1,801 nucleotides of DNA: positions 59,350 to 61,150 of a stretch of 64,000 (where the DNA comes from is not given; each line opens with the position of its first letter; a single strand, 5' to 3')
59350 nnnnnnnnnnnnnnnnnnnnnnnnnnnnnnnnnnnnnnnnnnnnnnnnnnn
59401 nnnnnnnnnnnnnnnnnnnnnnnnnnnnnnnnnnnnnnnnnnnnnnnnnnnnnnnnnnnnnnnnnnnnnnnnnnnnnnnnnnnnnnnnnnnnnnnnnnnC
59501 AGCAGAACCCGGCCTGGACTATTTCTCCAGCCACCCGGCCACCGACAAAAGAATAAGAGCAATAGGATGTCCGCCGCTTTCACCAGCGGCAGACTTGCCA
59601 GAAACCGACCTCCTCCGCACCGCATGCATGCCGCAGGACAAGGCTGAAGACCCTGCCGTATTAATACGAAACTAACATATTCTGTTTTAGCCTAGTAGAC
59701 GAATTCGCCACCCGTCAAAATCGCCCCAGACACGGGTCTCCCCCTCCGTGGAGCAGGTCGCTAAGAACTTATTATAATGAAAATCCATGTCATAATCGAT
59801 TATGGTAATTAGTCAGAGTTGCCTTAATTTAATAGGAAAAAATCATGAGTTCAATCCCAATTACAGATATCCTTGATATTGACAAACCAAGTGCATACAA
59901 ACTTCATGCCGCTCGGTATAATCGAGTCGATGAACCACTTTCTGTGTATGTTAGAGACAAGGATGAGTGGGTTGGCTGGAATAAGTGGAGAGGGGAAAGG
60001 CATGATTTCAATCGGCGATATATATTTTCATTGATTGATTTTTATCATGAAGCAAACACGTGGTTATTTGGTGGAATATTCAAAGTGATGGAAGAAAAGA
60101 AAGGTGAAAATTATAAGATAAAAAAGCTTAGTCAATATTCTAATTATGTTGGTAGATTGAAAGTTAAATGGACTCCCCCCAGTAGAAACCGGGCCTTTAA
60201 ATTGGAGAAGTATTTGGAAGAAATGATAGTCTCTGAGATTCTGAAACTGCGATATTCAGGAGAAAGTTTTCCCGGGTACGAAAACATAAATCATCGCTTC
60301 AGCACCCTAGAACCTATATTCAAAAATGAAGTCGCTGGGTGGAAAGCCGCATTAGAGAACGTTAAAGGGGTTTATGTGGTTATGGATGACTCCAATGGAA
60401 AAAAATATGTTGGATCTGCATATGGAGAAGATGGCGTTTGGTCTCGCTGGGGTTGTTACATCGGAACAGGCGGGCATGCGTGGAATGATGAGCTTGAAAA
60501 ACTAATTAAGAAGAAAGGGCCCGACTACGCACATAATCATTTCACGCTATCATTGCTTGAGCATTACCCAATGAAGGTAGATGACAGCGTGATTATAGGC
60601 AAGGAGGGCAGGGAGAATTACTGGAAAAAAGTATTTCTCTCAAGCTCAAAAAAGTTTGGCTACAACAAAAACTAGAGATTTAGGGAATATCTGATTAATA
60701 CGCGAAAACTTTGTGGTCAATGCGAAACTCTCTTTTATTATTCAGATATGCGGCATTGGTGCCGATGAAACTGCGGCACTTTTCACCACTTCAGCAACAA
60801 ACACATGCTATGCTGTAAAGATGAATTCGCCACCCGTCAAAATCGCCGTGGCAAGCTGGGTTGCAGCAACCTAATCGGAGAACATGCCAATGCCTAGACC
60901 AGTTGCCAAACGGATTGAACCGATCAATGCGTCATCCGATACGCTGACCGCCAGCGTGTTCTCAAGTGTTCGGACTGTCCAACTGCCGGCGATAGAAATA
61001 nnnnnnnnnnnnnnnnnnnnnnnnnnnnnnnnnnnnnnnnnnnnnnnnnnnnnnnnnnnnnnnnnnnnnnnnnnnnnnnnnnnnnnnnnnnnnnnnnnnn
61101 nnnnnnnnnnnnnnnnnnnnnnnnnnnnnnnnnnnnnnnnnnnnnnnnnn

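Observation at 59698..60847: Identical 25-28 bp direct repeats positioned upstream of both the nuclease and the methylase genes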

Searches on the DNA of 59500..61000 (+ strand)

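Call 20: search_dna_similar(query=window:59600-60900:+, collection=plasmids, mode=distant, max_rows=15)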
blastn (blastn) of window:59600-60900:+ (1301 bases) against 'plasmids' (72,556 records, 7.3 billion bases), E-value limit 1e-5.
No match.

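Call 49: search_rna_families(source=window, start=59500, end=61000, threshold=evalue, max_evalue=1)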
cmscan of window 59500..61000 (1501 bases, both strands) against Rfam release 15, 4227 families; matches with E-value up to 1: 0.
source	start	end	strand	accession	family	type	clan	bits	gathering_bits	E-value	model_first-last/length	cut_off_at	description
